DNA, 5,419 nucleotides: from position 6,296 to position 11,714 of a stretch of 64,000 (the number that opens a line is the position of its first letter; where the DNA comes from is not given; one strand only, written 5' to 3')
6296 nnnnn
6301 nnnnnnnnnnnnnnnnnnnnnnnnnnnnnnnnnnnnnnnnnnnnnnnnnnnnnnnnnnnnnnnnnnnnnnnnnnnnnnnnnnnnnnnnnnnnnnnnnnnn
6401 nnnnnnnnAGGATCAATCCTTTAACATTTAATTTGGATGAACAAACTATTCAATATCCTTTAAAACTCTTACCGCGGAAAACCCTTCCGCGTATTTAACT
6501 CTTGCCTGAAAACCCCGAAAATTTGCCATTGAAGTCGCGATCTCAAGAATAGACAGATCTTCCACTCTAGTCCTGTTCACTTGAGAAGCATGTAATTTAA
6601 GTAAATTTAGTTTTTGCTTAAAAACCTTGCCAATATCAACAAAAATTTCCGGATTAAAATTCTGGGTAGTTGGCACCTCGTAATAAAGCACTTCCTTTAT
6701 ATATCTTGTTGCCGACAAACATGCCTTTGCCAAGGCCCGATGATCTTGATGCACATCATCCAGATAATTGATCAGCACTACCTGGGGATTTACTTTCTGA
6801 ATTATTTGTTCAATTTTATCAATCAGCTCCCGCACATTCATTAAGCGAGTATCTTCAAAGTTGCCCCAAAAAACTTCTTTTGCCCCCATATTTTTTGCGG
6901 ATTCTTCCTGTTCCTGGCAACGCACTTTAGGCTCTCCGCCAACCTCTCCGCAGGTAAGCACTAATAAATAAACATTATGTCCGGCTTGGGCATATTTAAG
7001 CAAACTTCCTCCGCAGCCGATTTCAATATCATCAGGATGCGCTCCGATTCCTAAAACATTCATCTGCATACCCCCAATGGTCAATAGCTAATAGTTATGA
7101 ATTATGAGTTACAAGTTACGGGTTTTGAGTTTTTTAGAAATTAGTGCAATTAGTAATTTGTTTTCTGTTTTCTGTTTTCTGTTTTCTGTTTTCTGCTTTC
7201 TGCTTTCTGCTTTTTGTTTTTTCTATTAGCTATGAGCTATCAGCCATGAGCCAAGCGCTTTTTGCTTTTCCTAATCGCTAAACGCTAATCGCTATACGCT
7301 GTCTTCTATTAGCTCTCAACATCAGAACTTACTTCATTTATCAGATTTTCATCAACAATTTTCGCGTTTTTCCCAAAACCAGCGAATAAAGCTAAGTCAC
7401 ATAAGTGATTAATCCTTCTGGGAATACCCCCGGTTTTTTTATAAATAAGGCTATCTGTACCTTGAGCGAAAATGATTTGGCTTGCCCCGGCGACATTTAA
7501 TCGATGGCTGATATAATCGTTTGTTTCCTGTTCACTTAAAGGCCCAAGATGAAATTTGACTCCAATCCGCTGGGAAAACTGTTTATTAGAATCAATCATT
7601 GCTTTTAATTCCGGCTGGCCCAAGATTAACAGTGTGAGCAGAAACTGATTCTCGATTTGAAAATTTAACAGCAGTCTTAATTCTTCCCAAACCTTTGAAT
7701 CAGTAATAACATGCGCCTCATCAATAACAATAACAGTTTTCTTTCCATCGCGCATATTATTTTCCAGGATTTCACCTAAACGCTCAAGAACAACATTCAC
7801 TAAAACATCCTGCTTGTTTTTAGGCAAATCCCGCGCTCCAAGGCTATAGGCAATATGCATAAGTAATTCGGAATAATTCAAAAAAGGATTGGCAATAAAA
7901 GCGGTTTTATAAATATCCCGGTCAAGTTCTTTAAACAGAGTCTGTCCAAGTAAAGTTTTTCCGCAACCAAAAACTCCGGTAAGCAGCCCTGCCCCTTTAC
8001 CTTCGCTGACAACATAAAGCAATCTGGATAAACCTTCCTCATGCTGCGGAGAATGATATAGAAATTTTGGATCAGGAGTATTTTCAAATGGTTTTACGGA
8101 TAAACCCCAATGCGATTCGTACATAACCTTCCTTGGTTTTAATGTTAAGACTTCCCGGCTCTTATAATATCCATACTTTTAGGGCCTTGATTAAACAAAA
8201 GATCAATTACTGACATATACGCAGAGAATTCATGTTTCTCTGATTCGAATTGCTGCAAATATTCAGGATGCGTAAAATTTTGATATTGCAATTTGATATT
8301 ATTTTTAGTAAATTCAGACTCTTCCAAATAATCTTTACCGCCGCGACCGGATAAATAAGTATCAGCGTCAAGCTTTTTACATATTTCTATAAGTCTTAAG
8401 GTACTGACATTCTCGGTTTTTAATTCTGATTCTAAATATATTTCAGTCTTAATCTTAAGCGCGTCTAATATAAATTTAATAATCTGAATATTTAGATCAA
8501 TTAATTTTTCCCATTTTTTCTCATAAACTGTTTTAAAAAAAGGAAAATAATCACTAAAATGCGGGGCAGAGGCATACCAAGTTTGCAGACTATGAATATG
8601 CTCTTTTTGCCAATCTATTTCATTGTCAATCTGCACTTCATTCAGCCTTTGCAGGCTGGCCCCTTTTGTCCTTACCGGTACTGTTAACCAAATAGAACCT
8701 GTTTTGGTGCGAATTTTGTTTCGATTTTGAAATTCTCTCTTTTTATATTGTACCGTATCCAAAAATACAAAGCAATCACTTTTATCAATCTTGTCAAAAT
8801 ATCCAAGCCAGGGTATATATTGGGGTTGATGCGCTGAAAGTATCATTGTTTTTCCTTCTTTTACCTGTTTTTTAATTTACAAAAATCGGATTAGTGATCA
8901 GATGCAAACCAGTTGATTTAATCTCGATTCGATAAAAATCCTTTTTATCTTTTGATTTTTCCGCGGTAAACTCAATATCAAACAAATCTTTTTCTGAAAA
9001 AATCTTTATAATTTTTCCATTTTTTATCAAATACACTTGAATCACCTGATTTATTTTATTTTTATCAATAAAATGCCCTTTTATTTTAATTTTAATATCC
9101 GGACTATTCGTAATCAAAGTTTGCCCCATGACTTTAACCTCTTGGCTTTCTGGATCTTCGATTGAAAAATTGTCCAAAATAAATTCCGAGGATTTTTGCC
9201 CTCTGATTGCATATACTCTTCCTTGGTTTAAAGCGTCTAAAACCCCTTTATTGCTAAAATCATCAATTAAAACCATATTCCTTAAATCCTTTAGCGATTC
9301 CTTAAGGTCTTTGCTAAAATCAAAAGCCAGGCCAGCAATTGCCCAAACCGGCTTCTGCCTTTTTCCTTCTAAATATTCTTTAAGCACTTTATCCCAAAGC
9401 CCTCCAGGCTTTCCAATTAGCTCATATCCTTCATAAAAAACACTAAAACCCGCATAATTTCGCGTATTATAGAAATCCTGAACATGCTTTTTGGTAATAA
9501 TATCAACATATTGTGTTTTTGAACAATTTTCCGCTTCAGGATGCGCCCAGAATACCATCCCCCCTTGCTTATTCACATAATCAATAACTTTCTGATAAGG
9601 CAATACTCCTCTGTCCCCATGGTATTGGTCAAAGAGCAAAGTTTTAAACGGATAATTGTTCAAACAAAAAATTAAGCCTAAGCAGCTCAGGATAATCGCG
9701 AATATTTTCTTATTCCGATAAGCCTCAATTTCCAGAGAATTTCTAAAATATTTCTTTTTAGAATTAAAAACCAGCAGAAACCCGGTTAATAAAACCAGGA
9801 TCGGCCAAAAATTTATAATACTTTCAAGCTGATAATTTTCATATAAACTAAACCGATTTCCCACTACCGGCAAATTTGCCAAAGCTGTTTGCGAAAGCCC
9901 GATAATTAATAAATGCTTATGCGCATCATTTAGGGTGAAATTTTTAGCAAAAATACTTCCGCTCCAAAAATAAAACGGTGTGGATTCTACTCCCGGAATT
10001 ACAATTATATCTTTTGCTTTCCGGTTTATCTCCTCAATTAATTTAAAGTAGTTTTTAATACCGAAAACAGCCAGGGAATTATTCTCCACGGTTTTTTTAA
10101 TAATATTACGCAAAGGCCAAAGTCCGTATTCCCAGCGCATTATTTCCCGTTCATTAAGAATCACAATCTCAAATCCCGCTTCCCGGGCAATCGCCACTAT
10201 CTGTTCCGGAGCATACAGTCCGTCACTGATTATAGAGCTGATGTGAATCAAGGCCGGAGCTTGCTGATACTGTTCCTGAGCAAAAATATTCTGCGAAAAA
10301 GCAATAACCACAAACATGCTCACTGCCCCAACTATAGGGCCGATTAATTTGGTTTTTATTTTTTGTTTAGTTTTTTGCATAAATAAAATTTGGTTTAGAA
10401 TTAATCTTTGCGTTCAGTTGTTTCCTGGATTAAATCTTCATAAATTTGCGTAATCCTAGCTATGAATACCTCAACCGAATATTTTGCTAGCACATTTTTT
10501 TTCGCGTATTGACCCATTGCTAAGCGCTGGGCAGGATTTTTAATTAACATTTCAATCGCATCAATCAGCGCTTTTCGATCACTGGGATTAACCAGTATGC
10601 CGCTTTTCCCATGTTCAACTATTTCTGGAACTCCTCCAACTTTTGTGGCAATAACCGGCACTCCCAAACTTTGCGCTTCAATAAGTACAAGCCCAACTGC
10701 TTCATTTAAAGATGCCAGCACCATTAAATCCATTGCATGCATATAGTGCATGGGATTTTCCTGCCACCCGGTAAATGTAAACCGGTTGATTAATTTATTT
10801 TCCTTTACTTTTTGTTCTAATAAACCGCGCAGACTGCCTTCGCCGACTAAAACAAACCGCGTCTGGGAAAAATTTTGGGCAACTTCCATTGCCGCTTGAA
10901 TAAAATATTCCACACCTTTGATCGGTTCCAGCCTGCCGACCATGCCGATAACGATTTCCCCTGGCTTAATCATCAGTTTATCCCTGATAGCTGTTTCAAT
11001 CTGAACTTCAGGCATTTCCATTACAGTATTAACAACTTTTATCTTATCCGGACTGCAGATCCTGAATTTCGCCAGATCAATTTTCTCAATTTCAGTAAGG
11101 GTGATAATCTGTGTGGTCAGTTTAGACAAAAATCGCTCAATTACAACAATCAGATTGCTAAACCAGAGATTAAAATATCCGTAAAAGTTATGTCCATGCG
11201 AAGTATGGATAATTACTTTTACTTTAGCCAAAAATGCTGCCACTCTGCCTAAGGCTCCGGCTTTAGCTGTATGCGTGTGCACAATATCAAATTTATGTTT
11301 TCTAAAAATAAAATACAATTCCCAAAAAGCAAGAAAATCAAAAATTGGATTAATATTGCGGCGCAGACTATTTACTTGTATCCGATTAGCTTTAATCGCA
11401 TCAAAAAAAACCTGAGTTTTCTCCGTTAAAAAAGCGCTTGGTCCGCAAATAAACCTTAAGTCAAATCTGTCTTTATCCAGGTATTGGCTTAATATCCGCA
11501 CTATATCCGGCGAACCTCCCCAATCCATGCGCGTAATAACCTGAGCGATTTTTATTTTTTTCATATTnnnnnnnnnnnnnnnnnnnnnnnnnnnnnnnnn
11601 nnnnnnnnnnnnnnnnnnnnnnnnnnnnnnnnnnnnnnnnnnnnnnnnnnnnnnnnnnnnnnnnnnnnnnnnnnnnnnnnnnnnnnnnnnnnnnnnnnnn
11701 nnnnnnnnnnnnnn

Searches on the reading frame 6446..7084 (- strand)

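Call 10: search_protein_families(library=pfam, proteins=[window:6446-7084:-], max_evalue=0.001)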
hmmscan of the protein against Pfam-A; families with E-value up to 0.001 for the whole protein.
window:6446-7084:- (212 aa): 1 family
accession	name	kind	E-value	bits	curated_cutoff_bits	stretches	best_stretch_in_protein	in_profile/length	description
PF02585.22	PIG-L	-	2.2e-26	93.3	28.2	1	13-125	3-128/129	GlcNAc-PI de-N-acetylase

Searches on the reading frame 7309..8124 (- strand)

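Call 10: search_protein_families(library=pfam, proteins=[window:7309-8124:-], max_evalue=0.001)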
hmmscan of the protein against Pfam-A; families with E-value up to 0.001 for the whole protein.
window:7309-8124:- (271 aa): 8 families
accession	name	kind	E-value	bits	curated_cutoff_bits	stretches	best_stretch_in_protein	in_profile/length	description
PF13401.12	AAA_22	-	2.7e-18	67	27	1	41-176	3-129/130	AAA domain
PF13191.12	AAA_16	-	2.7e-08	34.9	32.6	1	31-155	11-158/167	AAA ATPase domain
PF04851.21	ResIII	-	9.8e-06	26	22.5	0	29-155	9-150/164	Type III restriction enzyme, res subunit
PF00004.35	AAA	-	1.7e-05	25.7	21.2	1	47-144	2-73/131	ATPase family associated with various cellular activities (AAA)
PF09848.15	SLFN-g3_helicase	-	4.4e-05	23.4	24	1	47-146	5-97/354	Schlafen group 3, DNA/RNA helicase domain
PF25201.1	nSTAND6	-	0.0003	21.3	27.7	1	47-153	22-128/148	Novel STAND NTPase 6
PF07728.20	AAA_5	-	0.00054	20.4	22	1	47-154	3-91/139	AAA domain (dynein-related subfamily)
PF13173.12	AAA_14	-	0.00062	20.2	27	0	47-200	6-127/129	AAA domain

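Call 29: search_protein_families(library=ncbifam, proteins=[window:7309-8124:-], max_evalue=0.001)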
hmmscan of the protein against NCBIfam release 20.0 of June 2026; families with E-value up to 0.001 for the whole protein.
window:7309-8124:- (271 aa): 1 family
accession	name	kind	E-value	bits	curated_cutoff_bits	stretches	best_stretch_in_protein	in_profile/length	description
TIGR03015.1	pepcterm_ATPase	hypoth_equivalog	2.9e-61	207.3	324.5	1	1-270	1-267/269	XrtA/PEP-CTERM system-associated ATPase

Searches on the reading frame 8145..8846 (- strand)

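Call 10: search_protein_families(library=pfam, proteins=[window:8145-8846:-], max_evalue=0.001)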
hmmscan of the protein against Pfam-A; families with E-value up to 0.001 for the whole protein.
window:8145-8846:- (233 aa): 1 family
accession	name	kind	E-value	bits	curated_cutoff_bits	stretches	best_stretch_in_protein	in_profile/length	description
PF08889.16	WbqC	-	1.6e-79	267.2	21.3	1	7-226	1-217/218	WbqC-like protein family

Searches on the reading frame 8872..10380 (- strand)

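Call 8: search_protein_families(library=pfam, proteins=[window:8872-10380:-], max_evalue=0.001)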
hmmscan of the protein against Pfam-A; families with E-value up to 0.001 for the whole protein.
window:8872-10380:- (502 aa): 0 families

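Call 78: search_protein_families(library=ncbifam, proteins=[window:8872-10380:-], max_evalue=0.001)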
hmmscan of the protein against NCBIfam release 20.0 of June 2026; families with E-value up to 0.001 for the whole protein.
window:8872-10380:- (502 aa): 1 family
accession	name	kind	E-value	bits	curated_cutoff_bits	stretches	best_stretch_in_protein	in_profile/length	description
NF038032.1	CehA_McbA_metalo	domain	1.7e-13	50.7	80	1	252-502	87-315/315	CehA/McbA family metallohydrolase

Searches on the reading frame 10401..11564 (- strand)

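Call 8: search_protein_families(library=pfam, proteins=[window:10401-11564:-], max_evalue=0.001)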
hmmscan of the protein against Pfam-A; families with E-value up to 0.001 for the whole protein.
window:10401-11564:- (387 aa): 7 families
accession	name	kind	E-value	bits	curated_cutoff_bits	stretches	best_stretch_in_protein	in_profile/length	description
PF00534.26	Glycos_transf_1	-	4.7e-41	140.6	26.4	1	191-356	3-171/172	Glycosyl transferases group 1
PF13692.12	Glyco_trans_1_4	-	1.8e-37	129.2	27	1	204-343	2-142/142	Glycosyl transferases group 1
PF13439.12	Glyco_transf_4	-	1.6e-17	64.5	28.5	1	16-179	2-163/170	Glycosyltransferase Family 4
PF13579.12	Glyco_trans_4_4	-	1.8e-11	45.1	29.7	1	68-178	48-155/158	Glycosyl transferase 4-like domain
PF13477.12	Glyco_trans_4_2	-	1.3e-08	35.6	23.4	1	57-154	40-136/139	Glycosyl transferase 4-like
PF20706.3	GT4-conflict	-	7e-08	32.3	26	1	196-345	193-359/385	Family 4 Glycosyltransferase in conflict systems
PF13524.12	Glyco_trans_1_2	-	2e-05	25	25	1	284-368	57-139/144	Glycosyl transferase-like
